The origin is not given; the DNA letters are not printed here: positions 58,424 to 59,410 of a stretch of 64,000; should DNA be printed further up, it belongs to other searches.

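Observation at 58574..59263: PanC fused in frame to a family-4-like Fe-S uracil-DNA-glycosylase-fold domain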

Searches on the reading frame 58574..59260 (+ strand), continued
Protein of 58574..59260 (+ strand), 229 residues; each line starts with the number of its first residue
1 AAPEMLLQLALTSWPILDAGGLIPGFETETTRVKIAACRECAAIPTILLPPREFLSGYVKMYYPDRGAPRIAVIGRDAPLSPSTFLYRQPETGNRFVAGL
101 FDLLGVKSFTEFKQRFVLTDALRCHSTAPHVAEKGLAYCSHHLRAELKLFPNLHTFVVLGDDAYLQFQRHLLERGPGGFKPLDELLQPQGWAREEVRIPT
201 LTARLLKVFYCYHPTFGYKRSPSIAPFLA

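Call 29: find_homologous_proteins(query=A2, max_evalue=10)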
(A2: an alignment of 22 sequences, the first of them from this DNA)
Query A2 (22 sequences) (229 aa, profile of the alignment): 39 proteins with E <= 10 among 8000 candidates.
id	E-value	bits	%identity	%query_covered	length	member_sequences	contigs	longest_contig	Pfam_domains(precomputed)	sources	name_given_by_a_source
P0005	4.9e-113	394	60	100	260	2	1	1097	-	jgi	jgi:hypothetical protein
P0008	2.9e-112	391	57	100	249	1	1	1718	-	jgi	jgi:uracil-DNA glycosylase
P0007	1.3e-111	389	59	100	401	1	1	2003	PF02569.22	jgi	jgi:hypothetical protein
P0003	2.4e-111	388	62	100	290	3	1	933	PF02569.22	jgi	jgi:hypothetical protein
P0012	7.7e-110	383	55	100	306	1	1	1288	PF02569.22,PF03167.26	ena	-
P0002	4.0e-109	381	64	100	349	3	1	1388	PF02569.22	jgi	jgi:hypothetical protein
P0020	7.2e-109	380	52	99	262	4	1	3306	PF03167.26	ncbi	ncbi:MAG: uracil-DNA glycosylase family protein, partial [Terriglobia bacterium]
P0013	1.6e-108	379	52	98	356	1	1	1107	PF02569.22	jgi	jgi:uracil-DNA glycosylase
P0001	6.3e-107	374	63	100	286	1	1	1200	-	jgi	jgi:hypothetical protein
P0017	5.5e-106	371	53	100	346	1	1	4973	PF02569.22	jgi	jgi:hypothetical protein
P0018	1.4e-105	369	54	100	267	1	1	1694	PF03167.26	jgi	jgi:hypothetical protein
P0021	2.6e-105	369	55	100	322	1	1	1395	PF02569.22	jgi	jgi:hypothetical protein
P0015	2.8e-105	368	61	90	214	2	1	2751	PF03167.26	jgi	-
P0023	9.3e-105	367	52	100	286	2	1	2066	PF02569.22,PF03167.26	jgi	-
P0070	5.6e-103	361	51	100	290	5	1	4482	PF02569.22,PF03167.26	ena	-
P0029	1.4e-101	356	52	90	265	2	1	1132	PF03167.26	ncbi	ncbi:MAG: uracil-DNA glycosylase family protein, partial [Terriglobia bacterium]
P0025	7.7e-101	354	51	99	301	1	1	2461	PF02569.22,PF03167.26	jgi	jgi:uracil-DNA glycosylase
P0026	1.0e-99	350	50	100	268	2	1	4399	PF03167.26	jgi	jgi:uracil-DNA glycosylase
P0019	1.5e-99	350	54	100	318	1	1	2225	PF02569.22,PF03167.26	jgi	jgi:uracil-DNA glycosylase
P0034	3.9e-98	345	51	90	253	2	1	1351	PF03167.26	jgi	-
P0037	4.3e-93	329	49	91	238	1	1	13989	PF03167.26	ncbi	ncbi:MAG: uracil-DNA glycosylase family protein [Terriglobia bacterium]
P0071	1.2e-92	327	47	96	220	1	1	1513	PF03167.26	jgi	jgi:Uracil DNA glycosylase superfamily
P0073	4.0e-92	325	47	94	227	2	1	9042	PF03167.26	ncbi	ncbi:MAG: uracil-DNA glycosylase family protein, partial [Terriglobia bacterium]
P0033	6.3e-89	315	56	77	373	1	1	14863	PF02569.22,PF03167.26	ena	-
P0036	1.2e-85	304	55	79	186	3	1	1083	PF03167.26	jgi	jgi:hypothetical protein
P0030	9.9e-81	288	62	74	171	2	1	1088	PF03167.26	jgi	jgi:uracil-DNA glycosylase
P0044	6.1e-72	259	51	73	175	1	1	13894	PF03167.26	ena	-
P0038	1.3e-69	252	60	65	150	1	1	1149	PF03167.26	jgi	jgi:uracil-DNA glycosylase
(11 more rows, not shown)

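Call 32: search_protein_families(library=pfam, alignment_id=A2, max_evalue=0.01)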
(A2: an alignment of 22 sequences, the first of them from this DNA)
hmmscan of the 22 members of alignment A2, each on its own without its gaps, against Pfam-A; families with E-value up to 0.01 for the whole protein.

A. member 1, seq(229 aa): 1 family
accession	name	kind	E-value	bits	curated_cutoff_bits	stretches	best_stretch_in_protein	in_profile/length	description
PF03167.25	UDG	-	0.00036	21.1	24.3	1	112-214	45-118/141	Uracil DNA glycosylase superfamily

B. families by the number of members that match (of 22 scanned): 1 family
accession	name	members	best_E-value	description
PF03167.25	UDG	19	5.3e-09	Uracil DNA glycosylase superfamily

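Call 54: search_protein_families(library=padloc, proteins=[window:58574-59260:+], max_evalue=1)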
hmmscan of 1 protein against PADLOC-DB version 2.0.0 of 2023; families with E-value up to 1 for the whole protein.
window:58574-59260:+ (229 aa): 0 families

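Call 55: search_protein_families(library=phrogs, proteins=[window:58574-59260:+], max_evalue=1)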
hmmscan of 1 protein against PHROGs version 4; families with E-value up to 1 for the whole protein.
window:58574-59260:+ (229 aa): 0 families

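Call 65: fold_search(model_id=the predicted structure, library=viral)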
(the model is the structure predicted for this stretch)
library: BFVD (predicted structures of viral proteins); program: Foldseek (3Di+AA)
matches with E <= 10: 344; with E <= 0.001: 4
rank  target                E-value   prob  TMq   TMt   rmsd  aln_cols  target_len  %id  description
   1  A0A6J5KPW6            5.3e-05  1.00  0.43  0.44   5.7       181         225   18  Uracil-DNA glycosylase-like domain-containing protein [uncultured Caudovirales phage]
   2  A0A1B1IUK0            1.3e-04  1.00  0.39  0.11   5.8       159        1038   17  (no name in the UniProt tables at hand)
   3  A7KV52                2.2e-04  1.00  0.39  0.43  14.8       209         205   13  (no name in the UniProt tables at hand)
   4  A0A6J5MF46            9.7e-04  1.00  0.49  0.45   9.0       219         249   13  COG1573 Uracil-DNA glycosylase [uncultured Caudovirales phage]
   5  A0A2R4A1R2            1.6e-03  1.00  0.40  0.12   3.8       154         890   13  (no name in the UniProt tables at hand)
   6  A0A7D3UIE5            4.0e-03  1.00  0.39  0.16   4.8       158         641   17  (no name in the UniProt tables at hand)
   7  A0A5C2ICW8            7.5e-03  1.00  0.44  0.13   3.9       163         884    9  DNA polymerase I [Vibrio phage vB_VpaS_HCMJ]
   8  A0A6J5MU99            9.0e-03  0.99  0.38  0.17   4.4       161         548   14  PolA DNA polymerase I - 3'-5' exonuclease and polymerase domains [uncultured Caudovirales phage]
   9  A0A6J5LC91            9.0e-03  0.98  0.47  0.44   8.5       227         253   13  COG1573 Uracil-DNA glycosylase [uncultured Caudovirales phage]
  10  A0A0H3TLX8            1.0e-02  0.77  0.36  0.21  10.4       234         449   11  (no name in the UniProt tables at hand)
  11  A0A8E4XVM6            2.3e-02  0.90  0.33  0.09   5.9       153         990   12  DNA polymerase [Maribacter phage Colly_1]
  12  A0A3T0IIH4            2.4e-02  0.97  0.38  0.12   4.6       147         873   10  DNA polymerase [Vibrio virus vB_VspP_SBP1]
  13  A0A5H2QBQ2            2.7e-02  0.93  0.45  0.17   8.7       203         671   18  (no name in the UniProt tables at hand)
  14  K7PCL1                3.5e-02  0.54  0.31  0.25  13.8       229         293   12  Uracil-DNA glycosylase [Cyprinid herpesvirus 1]
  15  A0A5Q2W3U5            4.0e-02  0.93  0.37  0.20   4.8       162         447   15  (no name in the UniProt tables at hand)
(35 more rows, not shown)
